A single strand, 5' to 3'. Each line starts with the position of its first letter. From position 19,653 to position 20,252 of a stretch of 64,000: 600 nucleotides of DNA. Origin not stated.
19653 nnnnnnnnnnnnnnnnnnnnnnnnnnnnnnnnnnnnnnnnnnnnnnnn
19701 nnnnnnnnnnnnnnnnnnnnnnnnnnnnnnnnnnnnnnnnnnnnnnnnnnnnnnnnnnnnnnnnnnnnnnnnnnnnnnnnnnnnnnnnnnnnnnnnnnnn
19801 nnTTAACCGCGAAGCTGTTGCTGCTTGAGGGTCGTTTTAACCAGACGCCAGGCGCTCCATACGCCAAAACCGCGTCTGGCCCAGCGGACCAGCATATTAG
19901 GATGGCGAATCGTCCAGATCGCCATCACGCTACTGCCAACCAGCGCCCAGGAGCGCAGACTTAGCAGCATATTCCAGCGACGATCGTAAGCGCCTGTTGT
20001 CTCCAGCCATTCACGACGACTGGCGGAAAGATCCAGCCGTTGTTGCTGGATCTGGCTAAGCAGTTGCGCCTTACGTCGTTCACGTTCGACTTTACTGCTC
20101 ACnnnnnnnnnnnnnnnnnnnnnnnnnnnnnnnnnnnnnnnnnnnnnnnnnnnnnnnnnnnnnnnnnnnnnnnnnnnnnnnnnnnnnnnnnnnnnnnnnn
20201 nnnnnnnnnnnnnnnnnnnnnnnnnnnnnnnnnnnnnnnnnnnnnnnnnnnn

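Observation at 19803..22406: Compact yqjA-mzrA-yqjC-yqjD-yqjE-yqjK cluster with overlapping reading frames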

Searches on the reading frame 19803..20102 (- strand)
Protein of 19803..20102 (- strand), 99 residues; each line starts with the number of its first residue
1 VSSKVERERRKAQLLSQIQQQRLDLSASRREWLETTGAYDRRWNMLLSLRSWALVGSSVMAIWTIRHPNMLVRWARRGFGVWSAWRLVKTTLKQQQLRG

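Call 15: search_protein_families(proteins=[window:19803-20102:-], library=ncbifam, max_evalue=0.01)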
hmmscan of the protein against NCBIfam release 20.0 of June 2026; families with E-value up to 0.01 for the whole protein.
window:19803-20102:- (99 aa): 0 families

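Call 16: search_protein_families(proteins=[window:19803-20102:-], library=phrogs, max_evalue=0.1)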
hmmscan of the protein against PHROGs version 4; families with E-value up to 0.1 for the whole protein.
window:19803-20102:- (99 aa): 0 families

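Call 20: profile_search(protein=window:19803-20102:-)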
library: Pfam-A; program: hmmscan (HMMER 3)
A. the first sequence (99 residues): domains with independent E <= 10: 1; with E <= 0.001: 1
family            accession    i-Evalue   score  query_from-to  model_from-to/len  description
YqjK              PF13997.11    9.5e-25    87.3      14-86          1-73/73  YqjK-like protein

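Call 80: predict_structure(alignment_id=A3)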
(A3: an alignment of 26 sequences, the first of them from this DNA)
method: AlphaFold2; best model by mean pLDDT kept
length: 99 residues; sequences in the alignment: 26
mean_pLDDT: 88.8   pTM: 0.44
mean pLDDT of the five models: 88.8, 86.6, 84.5, 82.8, 79.5
residues with pLDDT >= 90: 42; 70-90: 53; 50-70: 4; < 50: 0
segments of 3 or more residues with pLDDT < 50: none
pLDDT, mean of each block of 10 residues (from residue 1): 83 96 97 93 88 88 86 88 90 77
secondary structure, 60 per line:
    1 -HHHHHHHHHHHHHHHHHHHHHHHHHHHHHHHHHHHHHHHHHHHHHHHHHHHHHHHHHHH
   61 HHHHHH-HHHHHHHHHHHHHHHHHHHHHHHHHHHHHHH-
elements in order: H2-66 H68-98
